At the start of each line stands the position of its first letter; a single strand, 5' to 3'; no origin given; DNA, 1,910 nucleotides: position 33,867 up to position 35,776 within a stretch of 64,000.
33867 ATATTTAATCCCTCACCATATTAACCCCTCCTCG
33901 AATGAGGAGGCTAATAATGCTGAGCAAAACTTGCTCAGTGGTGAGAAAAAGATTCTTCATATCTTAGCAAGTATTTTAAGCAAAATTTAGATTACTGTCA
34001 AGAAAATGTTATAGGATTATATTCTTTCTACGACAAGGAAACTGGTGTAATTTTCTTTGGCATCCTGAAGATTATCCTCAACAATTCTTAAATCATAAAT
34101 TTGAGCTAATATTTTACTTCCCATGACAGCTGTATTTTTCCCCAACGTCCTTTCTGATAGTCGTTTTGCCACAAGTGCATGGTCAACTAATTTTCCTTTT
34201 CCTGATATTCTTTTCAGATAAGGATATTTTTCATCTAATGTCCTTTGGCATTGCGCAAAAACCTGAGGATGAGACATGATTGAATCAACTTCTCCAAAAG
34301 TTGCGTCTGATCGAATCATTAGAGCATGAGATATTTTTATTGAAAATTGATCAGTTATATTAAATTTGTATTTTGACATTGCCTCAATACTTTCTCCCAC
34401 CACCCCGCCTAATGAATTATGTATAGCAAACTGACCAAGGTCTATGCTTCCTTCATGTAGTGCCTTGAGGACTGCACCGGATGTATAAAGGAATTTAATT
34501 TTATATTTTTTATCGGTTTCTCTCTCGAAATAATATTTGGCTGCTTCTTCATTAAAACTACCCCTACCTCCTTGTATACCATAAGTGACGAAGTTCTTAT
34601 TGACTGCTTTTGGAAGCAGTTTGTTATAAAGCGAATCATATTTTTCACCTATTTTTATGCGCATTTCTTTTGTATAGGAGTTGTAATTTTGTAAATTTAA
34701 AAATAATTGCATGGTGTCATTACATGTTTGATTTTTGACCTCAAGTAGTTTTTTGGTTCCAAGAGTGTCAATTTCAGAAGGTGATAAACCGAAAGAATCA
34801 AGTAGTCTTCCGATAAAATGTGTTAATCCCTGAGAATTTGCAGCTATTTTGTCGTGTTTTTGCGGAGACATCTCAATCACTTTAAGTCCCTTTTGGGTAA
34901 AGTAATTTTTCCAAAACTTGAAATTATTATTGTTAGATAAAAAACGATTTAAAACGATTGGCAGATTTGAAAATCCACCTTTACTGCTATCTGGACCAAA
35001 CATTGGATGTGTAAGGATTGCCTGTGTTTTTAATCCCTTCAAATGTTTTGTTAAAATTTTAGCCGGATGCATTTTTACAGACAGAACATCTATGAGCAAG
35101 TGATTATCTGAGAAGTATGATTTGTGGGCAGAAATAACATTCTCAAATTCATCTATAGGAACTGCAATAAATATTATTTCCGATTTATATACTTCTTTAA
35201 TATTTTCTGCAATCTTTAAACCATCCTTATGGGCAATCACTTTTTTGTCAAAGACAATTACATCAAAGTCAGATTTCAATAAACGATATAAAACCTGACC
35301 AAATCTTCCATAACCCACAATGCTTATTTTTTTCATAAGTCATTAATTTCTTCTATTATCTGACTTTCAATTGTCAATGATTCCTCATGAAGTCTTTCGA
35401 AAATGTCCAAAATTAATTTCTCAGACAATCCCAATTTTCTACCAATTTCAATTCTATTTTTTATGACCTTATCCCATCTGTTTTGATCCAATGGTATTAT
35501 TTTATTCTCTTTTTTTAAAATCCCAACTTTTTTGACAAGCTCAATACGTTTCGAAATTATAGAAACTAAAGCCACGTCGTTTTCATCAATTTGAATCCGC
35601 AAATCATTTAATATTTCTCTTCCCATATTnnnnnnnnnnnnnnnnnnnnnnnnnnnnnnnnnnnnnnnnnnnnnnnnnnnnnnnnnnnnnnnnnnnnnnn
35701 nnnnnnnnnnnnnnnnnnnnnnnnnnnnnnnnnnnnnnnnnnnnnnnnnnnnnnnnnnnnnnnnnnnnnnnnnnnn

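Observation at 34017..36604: Compact aromatic amino-acid module with an unusual prephenate dehydrogenase / prephenate dehydratase fusion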

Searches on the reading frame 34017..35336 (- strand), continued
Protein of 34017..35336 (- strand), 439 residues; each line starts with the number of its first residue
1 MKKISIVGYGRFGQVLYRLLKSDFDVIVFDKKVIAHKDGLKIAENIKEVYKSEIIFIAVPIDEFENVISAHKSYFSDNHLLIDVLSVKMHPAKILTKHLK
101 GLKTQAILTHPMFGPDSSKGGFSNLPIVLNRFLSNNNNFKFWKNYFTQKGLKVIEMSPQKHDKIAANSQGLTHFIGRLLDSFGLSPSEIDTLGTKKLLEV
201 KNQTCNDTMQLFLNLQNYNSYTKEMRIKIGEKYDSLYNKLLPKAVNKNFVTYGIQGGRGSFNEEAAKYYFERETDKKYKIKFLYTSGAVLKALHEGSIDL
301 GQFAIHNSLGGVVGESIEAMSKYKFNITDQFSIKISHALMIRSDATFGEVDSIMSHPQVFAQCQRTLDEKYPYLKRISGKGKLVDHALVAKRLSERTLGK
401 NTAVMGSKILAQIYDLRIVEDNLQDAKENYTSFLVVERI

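Call 84: search_protein_families(library=pfam, proteins=[P0404, P0405, P0419, P0435, P0471, P0495, P0501, P0491, P0395, P0425], max_evalue=0.00001)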
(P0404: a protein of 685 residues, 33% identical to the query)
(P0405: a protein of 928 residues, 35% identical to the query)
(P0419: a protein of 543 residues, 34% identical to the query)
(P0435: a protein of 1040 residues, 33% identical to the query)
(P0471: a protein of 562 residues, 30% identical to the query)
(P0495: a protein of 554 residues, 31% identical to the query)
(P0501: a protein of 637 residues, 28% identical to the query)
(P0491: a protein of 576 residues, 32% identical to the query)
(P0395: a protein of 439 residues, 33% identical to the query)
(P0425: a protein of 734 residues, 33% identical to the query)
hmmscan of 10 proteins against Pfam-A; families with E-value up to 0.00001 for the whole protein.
P0404 (685 aa): 11 families
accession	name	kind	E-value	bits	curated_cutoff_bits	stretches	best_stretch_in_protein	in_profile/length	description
PF02153.23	PDH_N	-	6.2e-25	87.9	26.5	2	87-210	1-126/154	Prephenate dehydrogenase, nucleotide-binding domain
PF03807.23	F420_oxidored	-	3.2e-24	85.8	21.6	2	393-482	1-92/94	NADP oxidoreductase coenzyme F420-dependent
PF02826.25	2-Hacid_dh_C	-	5.6e-18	65.4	25.1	2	386-480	31-125/178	D-isomer specific 2-hydroxyacid dehydrogenase, NAD binding domain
PF03446.21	NAD_binding_2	-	1.6e-16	61.2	21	2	74-162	1-92/161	NAD binding domain of 6-phosphogluconate dehydrogenase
PF01408.29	GFO_IDH_MocA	-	1.5e-10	42.3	24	0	392-456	1-71/120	Oxidoreductase family, NAD-binding Rossmann fold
PF01210.29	NAD_Gly3P_dh_N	-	9.6e-10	39.1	23.1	0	393-430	1-36/158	NAD-dependent glycerol-3-phosphate dehydrogenase N-terminus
PF01488.26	Shikimate_DH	-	1.8e-07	31.8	24.3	0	385-481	6-111/138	Shikimate / quinate 5-dehydrogenase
PF02558.23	ApbA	-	3.6e-07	30.3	22.2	0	75-121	1-47/150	Ketopantoate reductase PanE/ApbA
PF00208.27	ELFV_dehydrog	-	1.9e-06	28.2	23.4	0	387-422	28-63/241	Glutamate/Leucine/Phenylalanine/Valine dehydrogenase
PF10727.15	Rossmann-like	-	2.8e-06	27.6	23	0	389-430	12-51/131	Rossmann-like domain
PF02254.24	TrkA_N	-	5.7e-06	27.1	23.8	0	75-99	1-25/116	TrkA-N domain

P0405 (928 aa): 4 families
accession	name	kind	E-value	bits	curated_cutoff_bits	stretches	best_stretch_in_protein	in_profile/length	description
PF00155.27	Aminotran_1_2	-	8.4e-64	216.4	19.7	1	567-914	5-361/361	Aminotransferase class I and II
PF00800.23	PDT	-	8e-60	202.2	25.2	1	3-179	1-179/181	Prephenate dehydratase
PF03807.23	F420_oxidored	-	8.6e-08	33.1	21.6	1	288-375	1-92/94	NADP oxidoreductase coenzyme F420-dependent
PF02153.23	PDH_N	-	3.9e-06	26.9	26.5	1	310-439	13-149/154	Prephenate dehydrogenase, nucleotide-binding domain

P0419 (543 aa): 4 families
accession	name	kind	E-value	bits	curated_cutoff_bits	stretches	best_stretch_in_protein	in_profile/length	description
PF00800.23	PDT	-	7.5e-61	205.5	25.2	1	4-179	1-177/181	Prephenate dehydratase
PF02153.23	PDH_N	-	1.7e-10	41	26.5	1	320-439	16-138/154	Prephenate dehydrogenase, nucleotide-binding domain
PF03807.23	F420_oxidored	-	4e-07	31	21.6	1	296-384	1-92/94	NADP oxidoreductase coenzyme F420-dependent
PF01842.31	ACT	-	9.2e-06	25.8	27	0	195-232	1-38/66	ACT domain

P0435 (1040 aa): 4 families
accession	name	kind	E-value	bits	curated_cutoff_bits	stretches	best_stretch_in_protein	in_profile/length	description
PF00155.27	Aminotran_1_2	-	8.9e-62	209.8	19.7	1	667-1021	4-356/361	Aminotransferase class I and II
PF00800.23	PDT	-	2.2e-53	181.2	25.2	1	13-194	1-178/181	Prephenate dehydratase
PF03807.23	F420_oxidored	-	2e-10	41.6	21.6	1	374-466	1-92/94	NADP oxidoreductase coenzyme F420-dependent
PF02153.23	PDH_N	-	4.7e-08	33.1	26.5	1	415-536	28-152/154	Prephenate dehydrogenase, nucleotide-binding domain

P0471 (562 aa): 4 families
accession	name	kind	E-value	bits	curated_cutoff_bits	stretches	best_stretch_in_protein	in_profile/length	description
PF00800.23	PDT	-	2.6e-64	216.8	25.2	1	292-468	1-179/181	Prephenate dehydratase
PF02153.23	PDH_N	-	1.1e-18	67.7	26.5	1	46-166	23-152/154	Prephenate dehydrogenase, nucleotide-binding domain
PF03807.23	F420_oxidored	-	7.1e-09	36.6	21.6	1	16-98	2-91/94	NADP oxidoreductase coenzyme F420-dependent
PF07991.19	KARI_N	-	4.8e-07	29.9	20.6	1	12-96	3-92/165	Acetohydroxy acid isomeroreductase, NADPH-binding domain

P0495 (554 aa): 4 families
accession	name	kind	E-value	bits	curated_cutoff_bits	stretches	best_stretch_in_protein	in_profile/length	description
PF00800.23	PDT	-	1.6e-53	181.6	25.2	1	281-457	1-179/181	Prephenate dehydratase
PF02153.23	PDH_N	-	1.2e-16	61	26.5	1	54-167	22-149/154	Prephenate dehydrogenase, nucleotide-binding domain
PF01842.31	ACT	-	4.9e-11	42.6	27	1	476-531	8-64/66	ACT domain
PF03807.23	F420_oxidored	-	3.5e-06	28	21.6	0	25-108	2-91/94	NADP oxidoreductase coenzyme F420-dependent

P0501 (637 aa): 4 families
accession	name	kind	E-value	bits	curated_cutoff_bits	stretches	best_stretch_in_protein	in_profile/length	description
PF00800.23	PDT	-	2.2e-56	191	25.2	1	366-544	1-180/181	Prephenate dehydratase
PF01817.26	CM_2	-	1.6e-16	60.7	27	1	10-87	1-79/80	Chorismate mutase type II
PF02153.23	PDH_N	-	4.5e-15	55.9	26.5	1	146-215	40-108/154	Prephenate dehydrogenase, nucleotide-binding domain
PF01842.31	ACT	-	4e-06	26.9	27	0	554-617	2-64/66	ACT domain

P0491 (576 aa): 4 families
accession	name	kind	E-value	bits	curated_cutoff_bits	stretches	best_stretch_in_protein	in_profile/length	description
PF00800.23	PDT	-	2.5e-40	138.7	25.2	1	5-216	1-179/181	Prephenate dehydratase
PF01817.26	CM_2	-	4.6e-19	68.8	27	1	495-574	1-80/80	Chorismate mutase type II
PF02153.23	PDH_N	-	5.2e-14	52.5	26.5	1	254-348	13-108/154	Prephenate dehydrogenase, nucleotide-binding domain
PF03807.23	F420_oxidored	-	3.4e-06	28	21.6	0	233-317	2-91/94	NADP oxidoreductase coenzyme F420-dependent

P0395 (439 aa): 3 families
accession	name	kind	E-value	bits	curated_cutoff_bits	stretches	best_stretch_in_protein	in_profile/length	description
PF00800.23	PDT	-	9.4e-45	153.1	25.2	1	256-435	1-175/181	Prephenate dehydratase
PF02153.23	PDH_N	-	5.6e-15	55.6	26.5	1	47-118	39-110/154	Prephenate dehydrogenase, nucleotide-binding domain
PF02826.25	2-Hacid_dh_C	-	9.9e-06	25.5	25.1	0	3-119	36-160/178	D-isomer specific 2-hydroxyacid dehydrogenase, NAD binding domain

P0425 (734 aa): 3 families
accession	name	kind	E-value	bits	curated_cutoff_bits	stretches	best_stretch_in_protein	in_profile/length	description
PF00800.23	PDT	-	1.8e-58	197.7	25.2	1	55-232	1-180/181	Prephenate dehydratase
PF02153.23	PDH_N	-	2.2e-12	47.2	26.5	1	429-541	11-123/154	Prephenate dehydrogenase, nucleotide-binding domain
PF03807.23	F420_oxidored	-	7.4e-11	43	21.6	1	407-496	1-92/94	NADP oxidoreductase coenzyme F420-dependent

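Call 87: search_protein_families(library=ncbifam, proteins=[L005:8747-9898:+, L011:4622-5776:+, L004:3557-4333:+, L010:6667-7605:+], max_evalue=1e-10)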
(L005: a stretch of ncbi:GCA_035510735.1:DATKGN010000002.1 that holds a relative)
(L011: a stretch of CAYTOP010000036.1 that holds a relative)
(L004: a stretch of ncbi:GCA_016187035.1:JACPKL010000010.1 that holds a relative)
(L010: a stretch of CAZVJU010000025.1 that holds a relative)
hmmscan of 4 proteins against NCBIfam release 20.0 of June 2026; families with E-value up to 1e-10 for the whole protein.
L005:8747-9898:+ (383 aa): 60 families (the best 25 are shown)
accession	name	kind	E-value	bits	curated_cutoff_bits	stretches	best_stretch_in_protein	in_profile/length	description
TIGR03540.1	DapC_direct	equivalog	3e-108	362.2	593.25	1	6-381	2-375/383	LL-diaminopimelate aminotransferase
NF006756.0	PRK09276.1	subfamily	1.5e-106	356.6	507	1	4-381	2-377/387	LL-diaminopimelate aminotransferase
NF005815.0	PRK07681.1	equivalog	1.4e-93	314.1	545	1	4-374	3-370/399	LL-diaminopimelate aminotransferase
NF004611.0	PRK05942.1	equivalog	1.2e-87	294.4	628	1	5-381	7-381/394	aspartate aminotransferase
NF005977.0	PRK08068.1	subfamily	1.3e-87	294.6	494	1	3-381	2-378/391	transaminase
NF006033.0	PRK08175.1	equivalog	1.2e-84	284.6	647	1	8-379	11-383/407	alanine transaminase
NF006604.0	PRK09148.1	equivalog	2.4e-82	277.1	648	1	9-378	7-377/406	LL-diaminopimelate aminotransferase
NF006387.0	PRK08636.1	equivalog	2.7e-80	270.4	675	1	8-379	8-387/403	LL-diaminopimelate aminotransferase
NF005613.0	PRK07366.1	equivalog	2.6e-74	250.6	486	1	5-377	2-375/391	LL-diaminopimelate aminotransferase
NF041364.1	GntC_guanitoxin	equivalog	8.1e-68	228.9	415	1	37-380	1-347/356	guanitoxin biosynthesis PLP-dependent (S)-gamma-hydroxy-L-arginine cyclodehydratase GntC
NF004937.0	PRK06290.1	equivalog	4.3e-65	220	585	1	28-374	38-384/410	LL-diaminopimelate aminotransferase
NF041091.1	asp_aminotase_Arch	equivalog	2.7e-57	194.3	550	1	20-381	14-366/376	aspartate aminotransferase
NF004770.0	PRK06108.1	subfamily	3.3e-56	190.8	422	1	35-377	37-379/396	pyridoxal phosphate-dependent aminotransferase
NF006229.0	PRK08361.1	equivalog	1e-53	182.8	624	1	34-379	33-377/391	aspartate aminotransferase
NF004975.0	PRK06348.1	equivalog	1.2e-53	182.5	549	1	29-381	24-374/384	pyridoxal phosphate-dependent aminotransferase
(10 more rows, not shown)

L011:4622-5776:+ (384 aa): 62 families (the best 25 are shown)
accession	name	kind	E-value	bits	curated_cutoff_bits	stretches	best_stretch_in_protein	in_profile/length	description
TIGR03540.1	DapC_direct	equivalog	3e-113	378.6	593.25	1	6-381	1-374/383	LL-diaminopimelate aminotransferase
NF006756.0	PRK09276.1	subfamily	1.4e-112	376.5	507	1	5-381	2-376/387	LL-diaminopimelate aminotransferase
NF005815.0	PRK07681.1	equivalog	1.2e-96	324.2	545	1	5-376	3-371/399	LL-diaminopimelate aminotransferase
NF005977.0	PRK08068.1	subfamily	1.8e-90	304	494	1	4-381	2-377/391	transaminase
NF004611.0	PRK05942.1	equivalog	3.7e-88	296.1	628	1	4-381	5-380/394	aspartate aminotransferase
NF006033.0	PRK08175.1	equivalog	1.3e-86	291.2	647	1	8-380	10-383/407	alanine transaminase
NF006387.0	PRK08636.1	equivalog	3.5e-82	276.6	675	1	9-381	8-388/403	LL-diaminopimelate aminotransferase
NF006604.0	PRK09148.1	equivalog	5.3e-81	272.7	648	1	10-381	7-379/406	LL-diaminopimelate aminotransferase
NF005613.0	PRK07366.1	equivalog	7.2e-79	265.6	486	1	5-376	1-373/391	LL-diaminopimelate aminotransferase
NF041364.1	GntC_guanitoxin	equivalog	1.4e-70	238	415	1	39-379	2-345/356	guanitoxin biosynthesis PLP-dependent (S)-gamma-hydroxy-L-arginine cyclodehydratase GntC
NF041091.1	asp_aminotase_Arch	equivalog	3.2e-66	223.7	550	1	14-382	7-366/376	aspartate aminotransferase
NF004937.0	PRK06290.1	equivalog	3.4e-64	217.1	585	1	17-378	25-387/410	LL-diaminopimelate aminotransferase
NF006229.0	PRK08361.1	equivalog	1.2e-59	202.3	624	1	34-379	32-376/391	aspartate aminotransferase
NF004975.0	PRK06348.1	equivalog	1.2e-58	198.9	549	1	6-384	5-376/384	pyridoxal phosphate-dependent aminotransferase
NF005817.0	PRK07683.1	equivalog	8.7e-58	195.9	575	1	35-381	28-371/387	aminotransferase A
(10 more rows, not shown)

L004:3557-4333:+ (258 aa): 6 families
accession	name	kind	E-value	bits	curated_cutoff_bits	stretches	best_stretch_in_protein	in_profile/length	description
NF006421.0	PRK08673.1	subfamily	1.5e-38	132.9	335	1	7-250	93-321/338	3-deoxy-7-phosphoheptulonate synthase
TIGR01361.1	DAHP_synth_Bsub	equivalog_domain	3.5e-36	124.9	267.75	1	8-253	25-255/260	3-deoxy-7-phosphoheptulonate synthase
NF009239.0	PRK12595.1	equivalog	4.3e-28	98.3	279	1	7-252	117-347/360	bifunctional 3-deoxy-7-phosphoheptulonate synthase/chorismate mutase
NF009933.0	PRK13396.1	subfamily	3.7e-27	95.2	486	1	8-252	101-331/352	3-deoxy-7-phosphoheptulonate synthase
NF041229.1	BagF_FevY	exception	6.8e-23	81.4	700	1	9-248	91-315/340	phospho-2-dehydro-3-deoxyheptonate aldolase BagF/FevY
NF003543.0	PRK05198.1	equivalog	8.5e-11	41.4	242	0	128-253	134-262/273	3-deoxy-8-phosphooctulonate synthase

L010:6667-7605:+ (312 aa): 11 families
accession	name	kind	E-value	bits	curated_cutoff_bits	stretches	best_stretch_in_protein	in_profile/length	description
TIGR02152.1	D_ribokin_bact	equivalog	9.5e-33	113.8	299.65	1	8-288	4-297/298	ribokinase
NF008353.0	PRK11142.1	equivalog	5.8e-26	91.7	341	1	4-292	4-304/307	ribokinase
TIGR04382.1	myo_inos_iolC_N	equivalog_domain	2e-21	76.6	300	1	161-290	178-308/309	5-dehydro-2-deoxygluconokinase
NF041134.1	R1P_kin_Thcocales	equivalog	6.1e-19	68.5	500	1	4-293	2-284/291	ADP-dependent ribose-1-phosphate kinase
NF006957.1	PRK09434.1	equivalog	3.1e-17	63.1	450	1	39-286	28-301/302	fructokinase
NF040938.1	KDG_KDGal_kin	equivalog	5.3e-16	58.6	400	1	160-291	171-303/305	bifunctional 2-dehydro-3-deoxygluconokinase/2-dehydro-3-deoxygalactonokinase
NF007321.0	PRK09813.1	equivalog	1.2e-14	54.5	247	1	35-264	21-247/261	fructoselysine 6-kinase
NF041164.1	NucKinThplmales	equivalog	3.4e-14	52.7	450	1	142-269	140-269/295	nucleoside kinase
NF053626.1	RibKinHalex1628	equivalog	5.8e-14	52.3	330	1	4-290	3-290/293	ATP-dependent ribose-1-phosphate kinase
TIGR02198.1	rfaE_dom_I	equivalog_domain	1.8e-13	50.3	345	1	3-278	8-303/315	D-glycero-beta-D-manno-heptose-7-phosphate kinase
NF041332.1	KDG_KDGal_kin_Halo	equivalog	3e-12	46.6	440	1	159-296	177-315/320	bifunctional 2-dehydro-3-deoxygluconokinase/2-dehydro-3-deoxygalactonokinase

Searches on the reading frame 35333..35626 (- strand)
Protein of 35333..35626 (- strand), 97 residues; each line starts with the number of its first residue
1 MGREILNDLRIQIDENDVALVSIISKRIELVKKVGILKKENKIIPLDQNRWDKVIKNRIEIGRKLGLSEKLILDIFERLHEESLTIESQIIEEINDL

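Call 3: search_protein_families(library=pfam, proteins=[window:35333-35626:-], max_evalue=0.01)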
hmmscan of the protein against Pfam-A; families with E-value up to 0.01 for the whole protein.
window:35333-35626:- (97 aa): 1 family
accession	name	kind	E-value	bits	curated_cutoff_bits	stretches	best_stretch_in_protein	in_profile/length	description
PF01817.26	CM_2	-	1.9e-17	63.6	27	1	9-87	1-79/80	Chorismate mutase type II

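Call 4: search_protein_families(library=ncbifam, proteins=[window:35333-35626:-], max_evalue=0.01)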
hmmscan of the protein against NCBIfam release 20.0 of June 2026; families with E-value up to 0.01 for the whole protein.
window:35333-35626:- (97 aa): 18 families
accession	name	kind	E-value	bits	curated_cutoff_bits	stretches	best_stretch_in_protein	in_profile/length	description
NF008400.0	PRK11199.1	equivalog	1.8e-12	46.9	273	1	5-89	4-88/374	bifunctional chorismate mutase/prephenate dehydrogenase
TIGR01799.1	CM_T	equivalog_domain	2.9e-11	43.3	95.9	1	6-86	1-81/83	chorismate mutase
NF005475.0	PRK07075.1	equivalog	7.2e-08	32.5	126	1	6-81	13-87/105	isochorismate lyase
TIGR01795.1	CM_mono_cladeE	equivalog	1.7e-07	31.7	107.55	1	5-61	4-60/94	chorismate mutase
NF006691.0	PRK09239.1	equivalog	2e-07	31.1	120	1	5-60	11-66/108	chorismate mutase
TIGR01805.1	CM_mono_grmpos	equivalog_domain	2.2e-07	31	71.2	1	6-59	1-54/81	chorismate mutase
TIGR01791.2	CM_archaeal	equivalog_domain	5.9e-07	29.4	66.95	1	6-84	1-79/83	chorismate mutase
TIGR01803.1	CM-like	subfamily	9.8e-07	28.9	73.35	1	6-83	1-78/82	chorismate mutase family protein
NF004925.0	PRK06285.1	equivalog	1.4e-06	28.3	77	1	3-93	6-96/99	chorismate mutase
NF005031.0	PRK06443.1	equivalog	5.2e-06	26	228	1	6-59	7-59/181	chorismate mutase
NF009239.0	PRK12595.1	equivalog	5.3e-06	25.6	279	1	4-88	4-87/360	bifunctional 3-deoxy-7-phosphoheptulonate synthase/chorismate mutase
TIGR01801.1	CM_A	equivalog_domain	2e-05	24.8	106.35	1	2-87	2-86/102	chorismate mutase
TIGR01797.1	CM_P_1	equivalog_domain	3e-05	24.1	73.7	1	6-85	1-80/83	chorismate mutase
TIGR01806.1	CM_mono2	equivalog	3.4e-05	24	74.15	1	19-88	8-77/114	gamma subclass chorismate mutase AroQ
TIGR01807.1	CM_P2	equivalog_domain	0.00021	21.5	69.55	1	6-41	1-36/76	chorismate mutase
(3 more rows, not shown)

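Call 67: search_solved_structures(query=window:35333-35626:-, max_evalue=0.01, show_alignments=2)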
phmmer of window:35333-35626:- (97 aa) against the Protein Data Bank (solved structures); distinct sequences matched with E-value up to 0.01: 2.
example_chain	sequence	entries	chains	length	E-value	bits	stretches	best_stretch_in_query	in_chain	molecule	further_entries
1ybz_A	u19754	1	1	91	0.00046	24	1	4-60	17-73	chorismate mutase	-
3nvt_A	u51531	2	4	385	0.0085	19.9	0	6-84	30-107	3-deoxy-D-arabino-heptulosonate 7-phosphate synthase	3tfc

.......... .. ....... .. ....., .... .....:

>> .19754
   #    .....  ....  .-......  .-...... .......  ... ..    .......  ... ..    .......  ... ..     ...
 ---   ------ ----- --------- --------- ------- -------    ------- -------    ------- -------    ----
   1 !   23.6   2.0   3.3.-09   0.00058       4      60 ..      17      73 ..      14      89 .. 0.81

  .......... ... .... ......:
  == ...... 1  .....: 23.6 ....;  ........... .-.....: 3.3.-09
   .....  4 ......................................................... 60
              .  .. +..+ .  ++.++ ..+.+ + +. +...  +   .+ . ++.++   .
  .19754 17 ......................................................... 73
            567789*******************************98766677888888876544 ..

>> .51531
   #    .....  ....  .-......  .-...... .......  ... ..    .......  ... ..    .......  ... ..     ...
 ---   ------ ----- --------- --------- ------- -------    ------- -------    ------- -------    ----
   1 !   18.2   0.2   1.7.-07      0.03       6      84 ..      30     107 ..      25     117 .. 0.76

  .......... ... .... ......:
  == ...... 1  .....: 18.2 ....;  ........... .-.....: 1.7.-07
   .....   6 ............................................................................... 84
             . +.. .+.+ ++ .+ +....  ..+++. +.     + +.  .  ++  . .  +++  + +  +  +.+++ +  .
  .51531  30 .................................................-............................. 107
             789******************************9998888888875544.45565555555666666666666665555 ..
